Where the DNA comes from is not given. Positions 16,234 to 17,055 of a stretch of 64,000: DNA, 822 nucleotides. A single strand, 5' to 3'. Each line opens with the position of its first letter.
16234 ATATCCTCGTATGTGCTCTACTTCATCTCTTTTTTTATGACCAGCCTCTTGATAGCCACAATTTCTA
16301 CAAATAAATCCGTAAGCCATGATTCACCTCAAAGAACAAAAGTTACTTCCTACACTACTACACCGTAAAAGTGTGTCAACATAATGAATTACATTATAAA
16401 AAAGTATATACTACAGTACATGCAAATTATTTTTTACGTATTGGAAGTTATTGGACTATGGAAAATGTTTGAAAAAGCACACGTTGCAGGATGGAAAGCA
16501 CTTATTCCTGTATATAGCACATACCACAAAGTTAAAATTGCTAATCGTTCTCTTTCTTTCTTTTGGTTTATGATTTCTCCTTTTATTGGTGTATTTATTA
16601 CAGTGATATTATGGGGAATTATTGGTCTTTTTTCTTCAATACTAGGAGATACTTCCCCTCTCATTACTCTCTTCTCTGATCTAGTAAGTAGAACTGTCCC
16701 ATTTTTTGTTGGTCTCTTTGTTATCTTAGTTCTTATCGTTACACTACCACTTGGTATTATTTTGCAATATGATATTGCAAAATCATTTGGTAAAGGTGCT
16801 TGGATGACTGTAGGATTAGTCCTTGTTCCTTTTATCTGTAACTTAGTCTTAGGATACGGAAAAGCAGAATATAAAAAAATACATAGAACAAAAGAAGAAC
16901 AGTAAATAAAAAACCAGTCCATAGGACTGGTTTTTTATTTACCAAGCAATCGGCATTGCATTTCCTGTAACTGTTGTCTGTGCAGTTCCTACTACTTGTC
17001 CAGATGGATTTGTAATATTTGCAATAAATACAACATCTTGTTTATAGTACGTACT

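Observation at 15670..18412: Three-gene foreign module inserted at the rplE-rpsN junction of the spc ribosomal operon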

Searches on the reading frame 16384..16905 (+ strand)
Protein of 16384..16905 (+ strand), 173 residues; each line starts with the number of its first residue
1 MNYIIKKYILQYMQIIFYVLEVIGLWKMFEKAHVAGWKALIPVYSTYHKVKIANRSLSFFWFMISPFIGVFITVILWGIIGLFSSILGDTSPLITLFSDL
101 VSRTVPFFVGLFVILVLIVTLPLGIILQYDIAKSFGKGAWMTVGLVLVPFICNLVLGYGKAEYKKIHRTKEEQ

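Call 3: search_protein_families(library=pfam, proteins=[window:16384-16905:+], max_evalue=1)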
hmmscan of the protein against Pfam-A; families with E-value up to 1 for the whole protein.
window:16384-16905:+ (173 aa): 1 family
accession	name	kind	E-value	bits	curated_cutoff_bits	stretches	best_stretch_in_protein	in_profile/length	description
PF18936.5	DUF5684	-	9.1e-14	52.3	27.4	2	111-164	24-79/81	Family of unknown function (DUF5684)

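Call 4: search_protein_families(library=ncbifam, proteins=[window:16384-16905:+], max_evalue=1)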
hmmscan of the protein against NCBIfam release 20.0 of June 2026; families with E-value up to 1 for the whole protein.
window:16384-16905:+ (173 aa): 0 families

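Call 25: find_homologous_proteins(query=window:16384-16905:+, max_evalue=0.001)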
Query window:16384-16905:+ (173 aa): 6 proteins with E <= 0.001 among 83 candidates.
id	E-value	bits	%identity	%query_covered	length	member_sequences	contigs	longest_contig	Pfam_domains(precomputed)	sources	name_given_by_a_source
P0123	4.6e-98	344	100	93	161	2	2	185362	PF18936.6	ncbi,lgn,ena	-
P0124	1.3e-10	59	34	87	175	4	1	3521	PF18936.6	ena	-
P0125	2.2e-7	49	32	90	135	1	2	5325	PF18936.6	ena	-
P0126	2.2e-7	49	32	90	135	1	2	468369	PF18936.6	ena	-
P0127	2.2e-7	49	32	90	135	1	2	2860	PF18936.6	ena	-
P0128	9.0e-5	40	34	80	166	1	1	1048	PF18936.6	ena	-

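Call 78: search_protein_families(library=phrogs, proteins=[window:16384-16905:+], max_evalue=0.01)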
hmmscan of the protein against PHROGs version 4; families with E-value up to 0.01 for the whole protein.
window:16384-16905:+ (173 aa): 0 families

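Call 79: search_protein_families(library=padloc, proteins=[window:16384-16905:+], max_evalue=0.01)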
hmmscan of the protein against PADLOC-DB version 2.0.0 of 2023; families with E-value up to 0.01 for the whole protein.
window:16384-16905:+ (173 aa): 0 families

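Call 98: find_encoding_contigs(protein=P0126, flank=5000, max_places=2)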
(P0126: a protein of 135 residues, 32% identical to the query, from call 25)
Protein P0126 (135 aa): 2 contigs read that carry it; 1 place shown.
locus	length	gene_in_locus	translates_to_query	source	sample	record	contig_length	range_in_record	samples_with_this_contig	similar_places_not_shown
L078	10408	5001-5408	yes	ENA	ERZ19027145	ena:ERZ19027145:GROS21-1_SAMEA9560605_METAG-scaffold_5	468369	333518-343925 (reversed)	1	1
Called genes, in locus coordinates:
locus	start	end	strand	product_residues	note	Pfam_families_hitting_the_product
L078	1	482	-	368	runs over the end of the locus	PF13439:Glyco_transf_4, PF20706:GT4-conflict (weak), PF00534:Glycos_transf_1, PF13692:Glyco_trans_1_4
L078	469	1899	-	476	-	PF13727:CoA_binding_3 (weak), PF02397:Bac_transf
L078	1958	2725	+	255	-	PF13489:Methyltransf_23, PF13847:Methyltransf_31 (faint), PF08241:Methyltransf_11, PF08242:Methyltransf_12 (weak), PF13649:Methyltransf_25 (weak)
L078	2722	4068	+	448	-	PF04932:Wzy_C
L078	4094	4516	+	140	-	PF04138:GtrA_DPMS_TM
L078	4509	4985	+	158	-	PF01726:LexA_DNA_bind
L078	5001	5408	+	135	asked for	PF18936:DUF5684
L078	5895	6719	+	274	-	PF01636:APH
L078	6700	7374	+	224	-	PF00300:His_Phos_1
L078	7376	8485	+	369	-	-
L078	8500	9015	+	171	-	PF00293:NUDIX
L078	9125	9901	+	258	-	-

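Call 99: find_encoding_contigs(protein=P0124, flank=5000, max_places=2)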
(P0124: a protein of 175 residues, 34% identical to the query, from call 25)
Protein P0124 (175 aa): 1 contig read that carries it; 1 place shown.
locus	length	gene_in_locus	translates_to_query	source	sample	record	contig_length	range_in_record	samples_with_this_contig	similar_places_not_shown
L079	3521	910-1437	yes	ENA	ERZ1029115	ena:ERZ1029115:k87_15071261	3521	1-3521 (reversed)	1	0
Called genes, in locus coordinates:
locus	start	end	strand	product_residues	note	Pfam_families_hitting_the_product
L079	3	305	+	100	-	?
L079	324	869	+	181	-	PF02915:Rubrerythrin, PF21349:RUBY_RBDX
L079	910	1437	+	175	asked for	PF18936:DUF5684 (weak)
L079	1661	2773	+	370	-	PF02646:RmuC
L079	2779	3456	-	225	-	PF10502:Peptidase_S26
